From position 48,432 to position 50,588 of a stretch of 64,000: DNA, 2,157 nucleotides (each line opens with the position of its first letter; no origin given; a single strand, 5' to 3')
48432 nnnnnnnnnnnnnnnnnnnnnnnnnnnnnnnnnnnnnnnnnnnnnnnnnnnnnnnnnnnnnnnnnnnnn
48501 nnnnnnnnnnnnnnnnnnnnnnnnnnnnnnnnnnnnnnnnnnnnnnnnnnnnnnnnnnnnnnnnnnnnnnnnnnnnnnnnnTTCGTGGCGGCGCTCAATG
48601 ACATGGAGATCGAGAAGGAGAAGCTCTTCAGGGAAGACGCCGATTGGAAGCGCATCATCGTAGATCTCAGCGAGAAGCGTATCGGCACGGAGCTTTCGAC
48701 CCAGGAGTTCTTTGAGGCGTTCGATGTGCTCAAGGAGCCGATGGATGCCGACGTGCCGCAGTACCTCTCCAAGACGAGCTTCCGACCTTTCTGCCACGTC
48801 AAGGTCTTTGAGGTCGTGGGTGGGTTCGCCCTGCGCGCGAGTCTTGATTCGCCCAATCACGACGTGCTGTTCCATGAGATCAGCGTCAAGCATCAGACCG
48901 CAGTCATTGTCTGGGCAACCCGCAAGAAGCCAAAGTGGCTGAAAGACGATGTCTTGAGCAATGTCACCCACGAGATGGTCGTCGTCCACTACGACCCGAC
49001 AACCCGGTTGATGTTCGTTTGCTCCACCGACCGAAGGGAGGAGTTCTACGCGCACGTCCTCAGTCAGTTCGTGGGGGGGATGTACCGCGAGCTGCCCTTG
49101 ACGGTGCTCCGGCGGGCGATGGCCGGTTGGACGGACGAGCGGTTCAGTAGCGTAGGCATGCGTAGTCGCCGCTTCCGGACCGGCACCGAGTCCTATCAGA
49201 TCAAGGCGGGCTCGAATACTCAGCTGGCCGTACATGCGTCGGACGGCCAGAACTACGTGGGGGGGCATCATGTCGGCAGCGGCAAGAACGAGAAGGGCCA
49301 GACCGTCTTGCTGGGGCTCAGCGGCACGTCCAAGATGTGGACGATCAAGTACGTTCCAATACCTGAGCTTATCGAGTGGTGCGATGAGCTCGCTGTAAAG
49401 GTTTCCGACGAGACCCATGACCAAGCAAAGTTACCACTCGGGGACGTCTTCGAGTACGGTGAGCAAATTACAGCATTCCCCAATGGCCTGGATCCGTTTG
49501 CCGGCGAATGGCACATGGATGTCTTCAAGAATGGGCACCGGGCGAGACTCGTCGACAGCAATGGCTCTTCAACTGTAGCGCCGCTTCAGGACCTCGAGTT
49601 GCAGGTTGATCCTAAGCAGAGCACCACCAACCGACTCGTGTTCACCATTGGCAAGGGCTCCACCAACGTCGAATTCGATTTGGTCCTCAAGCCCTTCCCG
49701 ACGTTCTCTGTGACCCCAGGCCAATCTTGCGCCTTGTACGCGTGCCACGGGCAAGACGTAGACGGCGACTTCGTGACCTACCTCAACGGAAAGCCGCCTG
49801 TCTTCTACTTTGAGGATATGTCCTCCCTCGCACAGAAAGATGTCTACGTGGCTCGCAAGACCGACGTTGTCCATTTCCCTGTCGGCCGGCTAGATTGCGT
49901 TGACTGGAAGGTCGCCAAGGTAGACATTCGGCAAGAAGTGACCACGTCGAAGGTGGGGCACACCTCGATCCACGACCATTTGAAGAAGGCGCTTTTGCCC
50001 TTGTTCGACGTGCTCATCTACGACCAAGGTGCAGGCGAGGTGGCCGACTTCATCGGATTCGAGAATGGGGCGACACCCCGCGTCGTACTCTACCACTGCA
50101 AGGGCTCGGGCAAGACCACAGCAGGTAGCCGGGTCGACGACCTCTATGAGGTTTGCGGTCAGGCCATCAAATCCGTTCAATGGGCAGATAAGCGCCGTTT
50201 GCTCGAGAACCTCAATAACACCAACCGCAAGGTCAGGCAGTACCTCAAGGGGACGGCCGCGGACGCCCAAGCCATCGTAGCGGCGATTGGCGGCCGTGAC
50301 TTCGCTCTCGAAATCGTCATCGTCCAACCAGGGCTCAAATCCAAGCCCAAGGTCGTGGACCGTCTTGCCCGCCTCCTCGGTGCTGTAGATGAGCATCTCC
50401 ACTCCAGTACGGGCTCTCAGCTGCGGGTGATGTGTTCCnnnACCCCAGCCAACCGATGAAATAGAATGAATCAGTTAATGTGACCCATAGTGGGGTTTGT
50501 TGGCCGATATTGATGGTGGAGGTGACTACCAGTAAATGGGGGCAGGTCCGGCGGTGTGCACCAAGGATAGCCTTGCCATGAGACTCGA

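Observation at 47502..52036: SF2 DEAH helicase with C-terminal nuclease-like domain, followed by a GTPase with DUF697-like tail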

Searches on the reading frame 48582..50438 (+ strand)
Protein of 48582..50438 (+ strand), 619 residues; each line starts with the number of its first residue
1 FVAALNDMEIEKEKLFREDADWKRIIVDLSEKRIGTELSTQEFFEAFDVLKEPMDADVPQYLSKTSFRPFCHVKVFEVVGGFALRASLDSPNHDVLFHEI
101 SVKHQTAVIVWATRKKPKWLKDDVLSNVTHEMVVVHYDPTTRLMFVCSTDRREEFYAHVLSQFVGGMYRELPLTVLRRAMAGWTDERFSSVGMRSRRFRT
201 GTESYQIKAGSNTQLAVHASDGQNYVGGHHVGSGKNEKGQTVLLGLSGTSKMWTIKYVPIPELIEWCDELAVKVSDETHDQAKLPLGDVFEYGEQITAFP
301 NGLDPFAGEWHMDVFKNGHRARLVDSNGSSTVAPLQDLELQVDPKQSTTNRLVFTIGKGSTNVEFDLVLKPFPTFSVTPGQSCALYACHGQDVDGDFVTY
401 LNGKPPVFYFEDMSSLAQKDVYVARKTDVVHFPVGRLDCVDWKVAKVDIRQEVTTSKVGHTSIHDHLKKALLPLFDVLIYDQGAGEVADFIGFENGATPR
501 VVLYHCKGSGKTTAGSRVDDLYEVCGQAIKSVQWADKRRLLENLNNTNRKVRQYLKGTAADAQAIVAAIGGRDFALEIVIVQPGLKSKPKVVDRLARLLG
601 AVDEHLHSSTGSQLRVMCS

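Call 38: predict_structure(alignment_id=A2)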
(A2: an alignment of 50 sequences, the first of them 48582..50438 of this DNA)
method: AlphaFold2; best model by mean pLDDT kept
length: 619 residues; sequences in the alignment: 50
mean_pLDDT: 88.1   pTM: 0.83
mean pLDDT of the five models: 88.1, 87.9, 87.8, 87.3, 86.2
residues with pLDDT >= 90: 377; 70-90: 201; 50-70: 30; < 50: 11
segments of 3 or more residues with pLDDT < 50: 1-7, 200-203
pLDDT, mean of each block of 10 residues (from residue 1): 41 60 72 80 90 63 79 94 91 87 96 83 78 96 97 90 90 93 93 72 72 84 82 93 93 94 96 94 84 90 91 81 95 90 94 94 96 93 90 84 91 89 86 94 96 95 98 98 89 96 96 88 92 89 86 95 95 93 89 92 88 95
secondary structure, 60 per line:
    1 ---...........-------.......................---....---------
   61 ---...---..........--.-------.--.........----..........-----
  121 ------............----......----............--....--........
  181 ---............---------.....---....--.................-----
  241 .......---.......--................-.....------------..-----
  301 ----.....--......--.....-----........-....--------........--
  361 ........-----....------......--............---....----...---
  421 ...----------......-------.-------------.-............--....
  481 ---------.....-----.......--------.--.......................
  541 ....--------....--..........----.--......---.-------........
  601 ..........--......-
elements in order: H4-14 H22-44 E48-51 E70-79 E93-101 E106-115 E127-138 E143-148 H153-163 E167-170 H173-180 E184-195 E205-209 H213-216 H219-224 E225-235 E241-247 E251-257 H260-275 H277-281 E305-309 H312-317 E320-324 E330-334 E339-342 E351-358 E361-368 E374-377 E384-389 E392-396 H397-403 E407-410 E415-417 E421-423 E437-439 H463-474 E477-480 E490-494 E500-506 H518-535 H537-544 E553-556 H559-568 E576-581 H593-610 E613-618

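Call 41: fold_search(model_id=the predicted structure, library=pdb)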
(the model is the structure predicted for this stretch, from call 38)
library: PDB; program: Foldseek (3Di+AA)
matches with E <= 10: 621; with E <= 0.001: 1
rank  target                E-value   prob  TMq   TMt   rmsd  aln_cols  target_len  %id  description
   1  2owl_B                7.5e-04  1.00  0.22  0.38   8.2       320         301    9  Crystal structure of E. coli RdgC (released 2007-03-20)
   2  2owl_A                1.9e-03  0.99  0.22  0.37   8.8       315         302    8  Crystal structure of E. coli RdgC (released 2007-03-20)
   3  2owy_A                3.0e-03  1.00  0.20  0.37   8.9       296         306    9  The recombination-associated protein RdgC adopts a novel toroidal architecture for DNA binding (released 2007-11-20)
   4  7cec_C                1.5e-02  0.08  0.09  0.10  22.3       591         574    9  Structure of alpha6beta1 integrin in complex with laminin-511 (released 2021-06-23)
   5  4a5s_B                2.7e-02  0.04  0.08  0.07  27.9       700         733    7  CRYSTAL STRUCTURE OF HUMAN DPP4 IN COMPLEX WITH A NOVAL HETEROCYCLIC DPP4 INHIBITOR (released 2012-02-08)
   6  1r9m_B                3.1e-02  0.06  0.10  0.09  27.8       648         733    8  Crystal Structure of Human Dipeptidyl Peptidase IV at 2.1 Ang. Resolution. (released 2004-06-29)
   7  1fok_A                6.1e-02  0.95  0.16  0.17   6.9       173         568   12  STRUCTURE OF RESTRICTION ENDONUCLEASE FOKI BOUND TO DNA (released 1997-12-03)
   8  4n8e_B                6.8e-02  0.03  0.08  0.07  27.8       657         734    7  DPP4 complexed with compound 12a (released 2014-02-12)
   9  7jrd_A                9.8e-02  0.06  0.08  0.09  21.6       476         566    6  The crystal structure of lactoferrin binding protein B (LbpB) from Neisseria meningitidis in complex with human lactof (released 2021-10-13)
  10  9l12_I                1.0e-01  0.08  0.07  0.05  14.2       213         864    8  Crystal structure of Cas12h ternary complex (released 2025-06-11)
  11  4jml_A                1.1e-01  0.06  0.08  0.11  21.1       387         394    8  Crystal structure of the TolB(P201C)-ColicinE9 TBE peptide(A33C) complex. (released 2013-07-17)
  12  7ena_n                1.1e-01  0.03  0.08  0.06  29.4       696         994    8  TFIID-based PIC-Mediator holo-complex in pre-assembled state (pre-hPIC-MED) (released 2021-05-26)
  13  6gxr                  1.2e-01  0.04  0.07  0.10  20.6       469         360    9  Crystal structure of BP39L lectin from Burkholderia pseudomallei at 1.7 A resolution (released 2019-12-04)
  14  3vkl_A                1.3e-01  0.03  0.07  0.11  20.7       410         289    9  Protease-resistant mutant form of human Galectin-8 in complex with two lactose molecules (released 2012-09-12)
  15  8xl0_F                1.3e-01  0.03  0.09  0.05  34.2       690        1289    8  Citrate-induced filament of human acetyl-coenzyme A carboxylase 1 (ACC1-citrate) (released 2024-10-23)
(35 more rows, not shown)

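Call 72: fold_search(model_id=the predicted structure, library=viral)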
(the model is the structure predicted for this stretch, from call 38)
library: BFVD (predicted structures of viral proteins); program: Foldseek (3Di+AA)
matches with E <= 10: 749; with E <= 0.001: 3
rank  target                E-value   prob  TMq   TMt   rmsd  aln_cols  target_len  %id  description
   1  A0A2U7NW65            1.8e-04  1.00  0.18  0.31  12.0       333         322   10  (no name in the UniProt tables at hand)
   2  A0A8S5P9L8            3.5e-04  1.00  0.21  0.32   9.2       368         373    8  Recombination-associated protein [Siphoviridae sp. ct8Hx23]
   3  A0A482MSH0            5.9e-04  1.00  0.24  0.47   6.8       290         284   10  Exonuclease [Escherichia phage PTXU04]
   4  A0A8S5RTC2            3.4e-03  0.18  0.08  0.12  26.2       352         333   11  Head fiber protein [CrAss-like virus sp. ctZ6R2]
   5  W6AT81                6.8e-03  0.95  0.19  0.28  12.9       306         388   10  (no name in the UniProt tables at hand)
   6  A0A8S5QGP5            6.8e-03  0.82  0.14  0.26  16.9       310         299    8  Uncharacterized protein [Siphoviridae sp. ctF6o6]
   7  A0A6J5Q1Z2            8.8e-03  0.66  0.16  0.23  11.8       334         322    6  Uncharacterized protein [uncultured Caudovirales phage]
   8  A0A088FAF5            1.3e-02  0.11  0.09  0.12  21.1       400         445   10  (no name in the UniProt tables at hand)
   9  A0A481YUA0            1.3e-02  0.05  0.09  0.06  26.2       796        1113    8  mRNA capping enzyme with OTU-like cysteine protease [Marseillevirus LCMAC102]
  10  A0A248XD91            1.7e-02  0.94  0.19  0.31   9.7       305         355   11  Recombination-associated protein RdgC [Klebsiella phage YMC16/01/N133_KPN_BP]
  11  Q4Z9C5                1.9e-02  0.13  0.11  0.15  27.4       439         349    7  ORF024 [Staphylococcus phage Twort (strain DSM 17442 / HER 48)]
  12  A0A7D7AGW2            1.9e-02  0.06  0.09  0.05  28.3       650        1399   10  Genome polyprotein (Fragment) [Pacific black duck aalivirus]
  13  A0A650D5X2            2.2e-02  0.06  0.06  0.06  26.0       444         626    9  Minor coat protein [Areca palm velarivirus 1]
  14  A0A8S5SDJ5            2.5e-02  0.06  0.06  0.06  39.8       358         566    9  Tail fiber protein [Siphoviridae sp. ctnpt50]
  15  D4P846                3.7e-02  0.06  0.06  0.12  20.6       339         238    9  Gp71 [Rhodococcus phage ReqiPine5]
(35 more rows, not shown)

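Call 83: search_protein_representatives(protein=window:48582-50438:+)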
Query: 619 residues. Proteins with E-value up to 0.001 (for the whole library): 1198; up to 1e-10: 823; up to 1e-30: 270. The best 150 are listed.
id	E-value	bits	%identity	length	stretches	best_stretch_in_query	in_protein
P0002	0.0e+00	1176.8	82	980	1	1-619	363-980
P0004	3.2e-152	524.7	43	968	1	1-619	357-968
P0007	3.1e-114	399.2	37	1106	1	1-619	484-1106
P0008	2.3e-112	393.0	36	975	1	1-618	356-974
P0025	3.2e-94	333.1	34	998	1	1-619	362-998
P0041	1.8e-93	330.6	33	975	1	4-619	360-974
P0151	1.2e-92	328.0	33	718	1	1-618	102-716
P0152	3.2e-90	319.9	34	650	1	4-618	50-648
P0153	1.5e-89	317.7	33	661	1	1-618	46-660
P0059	4.2e-85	303.0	34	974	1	1-608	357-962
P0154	4.9e-85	302.8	32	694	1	5-616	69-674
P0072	2.0e-84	300.8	32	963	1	3-614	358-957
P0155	3.0e-83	296.9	31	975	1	1-617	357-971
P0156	5.4e-83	296.0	33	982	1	4-617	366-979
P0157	5.5e-83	296.0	33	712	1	1-615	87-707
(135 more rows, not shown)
